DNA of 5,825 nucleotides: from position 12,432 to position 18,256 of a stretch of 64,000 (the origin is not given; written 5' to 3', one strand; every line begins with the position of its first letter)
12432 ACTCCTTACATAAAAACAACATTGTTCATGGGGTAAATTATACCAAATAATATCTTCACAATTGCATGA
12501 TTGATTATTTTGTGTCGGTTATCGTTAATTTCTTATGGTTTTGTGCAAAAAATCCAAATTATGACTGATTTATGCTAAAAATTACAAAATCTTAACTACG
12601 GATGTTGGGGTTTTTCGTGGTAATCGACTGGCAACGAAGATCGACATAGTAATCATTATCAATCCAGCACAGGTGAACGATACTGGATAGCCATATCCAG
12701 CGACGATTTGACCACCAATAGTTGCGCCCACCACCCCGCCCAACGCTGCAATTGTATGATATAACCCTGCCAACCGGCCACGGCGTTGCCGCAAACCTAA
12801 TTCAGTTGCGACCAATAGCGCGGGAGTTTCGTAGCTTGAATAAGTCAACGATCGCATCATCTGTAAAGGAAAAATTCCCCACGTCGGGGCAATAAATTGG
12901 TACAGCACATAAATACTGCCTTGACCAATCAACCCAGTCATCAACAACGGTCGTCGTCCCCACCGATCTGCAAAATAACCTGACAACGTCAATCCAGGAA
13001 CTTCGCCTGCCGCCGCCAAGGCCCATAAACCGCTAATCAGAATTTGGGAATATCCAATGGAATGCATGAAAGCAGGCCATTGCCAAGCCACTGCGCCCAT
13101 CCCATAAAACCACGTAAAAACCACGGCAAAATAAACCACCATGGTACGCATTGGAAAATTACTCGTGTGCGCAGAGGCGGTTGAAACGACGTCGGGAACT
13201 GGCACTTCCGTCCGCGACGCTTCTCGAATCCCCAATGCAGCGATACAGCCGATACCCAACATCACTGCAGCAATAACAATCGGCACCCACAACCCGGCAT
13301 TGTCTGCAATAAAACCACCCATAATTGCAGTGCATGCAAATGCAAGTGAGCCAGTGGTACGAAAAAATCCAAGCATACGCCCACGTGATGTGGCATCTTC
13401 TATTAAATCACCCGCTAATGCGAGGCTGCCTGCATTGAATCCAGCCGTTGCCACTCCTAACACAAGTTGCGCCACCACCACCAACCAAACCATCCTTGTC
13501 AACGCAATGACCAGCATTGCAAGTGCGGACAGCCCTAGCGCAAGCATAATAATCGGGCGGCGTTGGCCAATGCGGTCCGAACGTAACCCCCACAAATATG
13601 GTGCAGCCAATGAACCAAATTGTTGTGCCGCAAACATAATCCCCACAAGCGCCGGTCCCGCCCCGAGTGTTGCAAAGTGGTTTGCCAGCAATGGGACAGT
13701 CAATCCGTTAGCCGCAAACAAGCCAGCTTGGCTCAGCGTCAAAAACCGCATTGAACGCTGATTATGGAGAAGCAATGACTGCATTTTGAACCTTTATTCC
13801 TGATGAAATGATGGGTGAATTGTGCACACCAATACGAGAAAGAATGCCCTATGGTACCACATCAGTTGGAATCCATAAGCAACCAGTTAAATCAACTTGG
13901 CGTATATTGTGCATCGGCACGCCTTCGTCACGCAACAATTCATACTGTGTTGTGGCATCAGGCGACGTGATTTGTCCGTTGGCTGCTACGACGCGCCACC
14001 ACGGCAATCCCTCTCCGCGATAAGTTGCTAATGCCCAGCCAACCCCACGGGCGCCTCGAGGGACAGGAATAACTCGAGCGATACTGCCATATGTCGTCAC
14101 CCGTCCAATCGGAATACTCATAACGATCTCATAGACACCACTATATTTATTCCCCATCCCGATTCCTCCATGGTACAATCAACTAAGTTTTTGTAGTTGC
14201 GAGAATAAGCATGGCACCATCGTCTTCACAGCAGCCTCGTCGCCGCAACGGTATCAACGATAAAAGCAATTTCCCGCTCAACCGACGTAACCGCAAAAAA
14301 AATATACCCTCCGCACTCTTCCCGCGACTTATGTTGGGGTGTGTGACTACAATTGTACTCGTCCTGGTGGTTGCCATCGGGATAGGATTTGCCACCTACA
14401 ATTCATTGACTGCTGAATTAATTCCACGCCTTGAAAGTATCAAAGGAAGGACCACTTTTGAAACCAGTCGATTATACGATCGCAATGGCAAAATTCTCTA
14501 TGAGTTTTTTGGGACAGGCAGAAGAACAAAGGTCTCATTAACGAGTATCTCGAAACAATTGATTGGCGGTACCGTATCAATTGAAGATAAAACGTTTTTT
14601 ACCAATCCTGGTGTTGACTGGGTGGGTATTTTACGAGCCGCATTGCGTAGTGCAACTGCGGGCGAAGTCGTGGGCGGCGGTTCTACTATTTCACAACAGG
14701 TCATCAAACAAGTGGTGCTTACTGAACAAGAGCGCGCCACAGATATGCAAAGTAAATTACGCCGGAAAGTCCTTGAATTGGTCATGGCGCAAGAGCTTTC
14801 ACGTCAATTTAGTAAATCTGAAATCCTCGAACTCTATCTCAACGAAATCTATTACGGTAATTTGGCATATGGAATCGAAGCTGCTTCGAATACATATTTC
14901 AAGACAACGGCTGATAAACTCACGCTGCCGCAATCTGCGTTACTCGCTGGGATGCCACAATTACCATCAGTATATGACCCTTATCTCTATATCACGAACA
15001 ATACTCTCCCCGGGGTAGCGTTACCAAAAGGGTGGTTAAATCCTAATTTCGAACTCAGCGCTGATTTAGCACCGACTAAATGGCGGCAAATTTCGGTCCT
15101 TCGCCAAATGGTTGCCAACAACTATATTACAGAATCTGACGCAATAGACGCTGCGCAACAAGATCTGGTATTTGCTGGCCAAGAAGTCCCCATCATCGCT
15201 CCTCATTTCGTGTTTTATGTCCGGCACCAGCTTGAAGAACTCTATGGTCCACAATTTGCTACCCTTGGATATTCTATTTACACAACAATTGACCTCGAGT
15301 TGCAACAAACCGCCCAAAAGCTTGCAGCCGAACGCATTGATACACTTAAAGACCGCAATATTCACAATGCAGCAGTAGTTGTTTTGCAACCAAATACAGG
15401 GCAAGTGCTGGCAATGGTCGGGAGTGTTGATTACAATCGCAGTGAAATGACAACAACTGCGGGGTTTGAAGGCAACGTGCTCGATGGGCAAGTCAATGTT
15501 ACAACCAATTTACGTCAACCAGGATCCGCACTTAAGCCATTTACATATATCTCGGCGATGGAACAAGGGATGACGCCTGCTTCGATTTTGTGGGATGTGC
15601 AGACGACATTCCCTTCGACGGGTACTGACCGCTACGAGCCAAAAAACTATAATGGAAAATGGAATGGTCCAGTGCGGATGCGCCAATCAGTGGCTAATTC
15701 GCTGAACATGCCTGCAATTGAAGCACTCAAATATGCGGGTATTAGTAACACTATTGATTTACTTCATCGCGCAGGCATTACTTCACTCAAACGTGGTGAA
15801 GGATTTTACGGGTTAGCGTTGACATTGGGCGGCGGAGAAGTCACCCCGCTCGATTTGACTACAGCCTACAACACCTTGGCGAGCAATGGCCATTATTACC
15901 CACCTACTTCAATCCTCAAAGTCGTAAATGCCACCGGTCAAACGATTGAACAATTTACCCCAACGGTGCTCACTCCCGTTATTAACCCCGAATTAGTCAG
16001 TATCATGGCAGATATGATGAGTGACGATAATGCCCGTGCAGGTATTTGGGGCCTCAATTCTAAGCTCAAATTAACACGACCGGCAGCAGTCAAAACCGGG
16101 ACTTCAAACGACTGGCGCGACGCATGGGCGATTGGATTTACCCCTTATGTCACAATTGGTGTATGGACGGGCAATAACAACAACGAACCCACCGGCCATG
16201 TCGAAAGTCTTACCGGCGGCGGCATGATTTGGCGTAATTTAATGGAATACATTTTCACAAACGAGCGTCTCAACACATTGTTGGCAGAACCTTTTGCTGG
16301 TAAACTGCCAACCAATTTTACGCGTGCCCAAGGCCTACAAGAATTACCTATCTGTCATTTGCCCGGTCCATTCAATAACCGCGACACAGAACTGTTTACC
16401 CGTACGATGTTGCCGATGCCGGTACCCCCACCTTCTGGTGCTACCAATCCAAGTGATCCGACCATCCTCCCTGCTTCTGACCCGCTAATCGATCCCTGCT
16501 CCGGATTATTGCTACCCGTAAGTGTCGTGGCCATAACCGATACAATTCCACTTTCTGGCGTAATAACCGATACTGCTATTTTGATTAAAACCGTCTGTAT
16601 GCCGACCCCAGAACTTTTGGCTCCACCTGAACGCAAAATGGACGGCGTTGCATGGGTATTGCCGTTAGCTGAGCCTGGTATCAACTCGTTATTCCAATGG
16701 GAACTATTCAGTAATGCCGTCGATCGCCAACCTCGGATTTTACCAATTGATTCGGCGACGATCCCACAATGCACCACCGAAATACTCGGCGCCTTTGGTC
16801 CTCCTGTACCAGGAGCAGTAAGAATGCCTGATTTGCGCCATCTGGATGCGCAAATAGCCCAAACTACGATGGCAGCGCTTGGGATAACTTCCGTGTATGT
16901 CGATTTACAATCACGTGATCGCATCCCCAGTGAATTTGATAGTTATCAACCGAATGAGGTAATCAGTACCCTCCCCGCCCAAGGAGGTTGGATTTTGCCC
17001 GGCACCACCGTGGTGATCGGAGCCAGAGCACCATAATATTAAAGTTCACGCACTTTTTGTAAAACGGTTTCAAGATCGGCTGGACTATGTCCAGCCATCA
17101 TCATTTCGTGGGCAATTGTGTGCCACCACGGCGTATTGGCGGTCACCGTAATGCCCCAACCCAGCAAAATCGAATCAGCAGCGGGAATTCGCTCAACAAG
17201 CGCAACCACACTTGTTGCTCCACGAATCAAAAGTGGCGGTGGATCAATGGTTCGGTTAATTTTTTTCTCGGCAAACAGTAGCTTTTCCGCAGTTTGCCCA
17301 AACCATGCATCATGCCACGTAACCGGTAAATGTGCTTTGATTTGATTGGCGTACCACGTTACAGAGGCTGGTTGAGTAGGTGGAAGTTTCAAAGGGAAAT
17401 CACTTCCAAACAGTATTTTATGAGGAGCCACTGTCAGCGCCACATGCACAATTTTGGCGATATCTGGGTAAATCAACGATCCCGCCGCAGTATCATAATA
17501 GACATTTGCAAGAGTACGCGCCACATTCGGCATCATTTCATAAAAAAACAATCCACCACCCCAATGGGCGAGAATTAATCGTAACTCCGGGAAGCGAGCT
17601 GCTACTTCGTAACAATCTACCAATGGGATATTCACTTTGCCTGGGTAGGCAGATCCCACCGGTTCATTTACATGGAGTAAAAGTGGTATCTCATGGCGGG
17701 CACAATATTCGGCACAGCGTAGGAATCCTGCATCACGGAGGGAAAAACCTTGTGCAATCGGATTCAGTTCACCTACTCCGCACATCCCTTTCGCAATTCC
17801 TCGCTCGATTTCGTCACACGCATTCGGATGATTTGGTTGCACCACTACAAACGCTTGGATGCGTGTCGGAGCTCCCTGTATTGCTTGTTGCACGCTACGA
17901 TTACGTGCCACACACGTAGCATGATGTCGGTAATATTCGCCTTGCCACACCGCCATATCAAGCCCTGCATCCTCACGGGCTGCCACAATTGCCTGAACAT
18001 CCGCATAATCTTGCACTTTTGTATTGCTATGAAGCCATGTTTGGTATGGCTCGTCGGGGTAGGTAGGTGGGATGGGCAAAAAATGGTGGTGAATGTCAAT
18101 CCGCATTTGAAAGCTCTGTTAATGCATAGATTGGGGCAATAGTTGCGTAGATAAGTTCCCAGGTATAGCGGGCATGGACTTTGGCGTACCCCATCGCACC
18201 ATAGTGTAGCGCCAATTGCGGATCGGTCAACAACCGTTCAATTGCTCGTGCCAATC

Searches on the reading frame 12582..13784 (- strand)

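Call 95: search_protein_families(library=pfam, proteins=[window:12582-13784:-], max_evalue=0.00001)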
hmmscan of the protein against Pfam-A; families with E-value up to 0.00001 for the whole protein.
window:12582-13784:- (400 aa): 2 families
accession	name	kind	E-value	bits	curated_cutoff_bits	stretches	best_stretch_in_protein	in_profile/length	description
PF07690.21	MFS_1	-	1.9e-38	132.7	33.4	2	16-258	2-248/347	Major Facilitator Superfamily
PF12832.13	MFS_1_like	-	4.8e-27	95.4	25.2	1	23-370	12-371/373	MFS_1 like family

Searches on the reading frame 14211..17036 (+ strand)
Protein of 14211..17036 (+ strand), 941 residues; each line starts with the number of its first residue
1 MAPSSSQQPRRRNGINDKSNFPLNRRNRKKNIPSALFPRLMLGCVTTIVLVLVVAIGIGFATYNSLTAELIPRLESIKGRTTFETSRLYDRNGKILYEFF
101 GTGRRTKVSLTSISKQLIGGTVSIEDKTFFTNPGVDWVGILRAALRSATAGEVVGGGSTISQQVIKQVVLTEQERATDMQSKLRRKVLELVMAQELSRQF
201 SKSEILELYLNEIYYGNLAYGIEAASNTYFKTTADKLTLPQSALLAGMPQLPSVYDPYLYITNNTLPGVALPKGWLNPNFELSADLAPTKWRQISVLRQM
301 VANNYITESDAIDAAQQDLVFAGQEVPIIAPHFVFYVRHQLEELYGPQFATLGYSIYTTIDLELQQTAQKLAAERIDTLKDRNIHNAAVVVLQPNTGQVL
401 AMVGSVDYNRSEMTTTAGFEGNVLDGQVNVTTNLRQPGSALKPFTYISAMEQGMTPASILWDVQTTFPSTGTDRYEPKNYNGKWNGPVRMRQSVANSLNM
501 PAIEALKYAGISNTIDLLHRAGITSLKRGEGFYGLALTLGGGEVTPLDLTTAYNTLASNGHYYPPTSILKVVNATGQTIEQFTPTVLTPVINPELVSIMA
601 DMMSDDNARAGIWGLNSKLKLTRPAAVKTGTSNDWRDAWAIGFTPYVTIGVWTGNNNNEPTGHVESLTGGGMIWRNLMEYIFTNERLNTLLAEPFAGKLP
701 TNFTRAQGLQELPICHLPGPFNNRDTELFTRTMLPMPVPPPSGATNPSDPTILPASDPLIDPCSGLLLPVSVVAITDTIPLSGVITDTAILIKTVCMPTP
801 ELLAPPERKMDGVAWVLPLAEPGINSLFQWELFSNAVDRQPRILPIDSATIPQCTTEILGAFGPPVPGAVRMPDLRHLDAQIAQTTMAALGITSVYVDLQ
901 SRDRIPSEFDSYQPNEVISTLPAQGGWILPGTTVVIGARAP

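Call 95: search_protein_families(library=pfam, proteins=[window:14211-17036:+], max_evalue=0.00001)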
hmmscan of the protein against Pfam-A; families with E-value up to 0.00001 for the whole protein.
window:14211-17036:+ (941 aa): 2 families
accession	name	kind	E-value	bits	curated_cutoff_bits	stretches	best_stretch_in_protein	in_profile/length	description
PF00912.28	Transgly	-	7.2e-51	172.6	27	1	93-259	2-161/178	Transglycosylase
PF00905.27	Transpeptidase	-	7.8e-20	71.7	22.1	1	388-646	2-267/299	Penicillin binding protein transpeptidase domain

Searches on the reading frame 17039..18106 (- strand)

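Call 53: search_protein_families(library=pfam, proteins=[window:17039-18106:-], max_evalue=0.00001)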
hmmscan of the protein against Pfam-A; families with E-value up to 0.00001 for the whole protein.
window:17039-18106:- (355 aa): 1 family
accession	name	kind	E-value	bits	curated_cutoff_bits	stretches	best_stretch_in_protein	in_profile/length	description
PF04909.20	Amidohydro_2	-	8.7e-30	104.9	26.4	1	3-277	1-287/289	Amidohydrolase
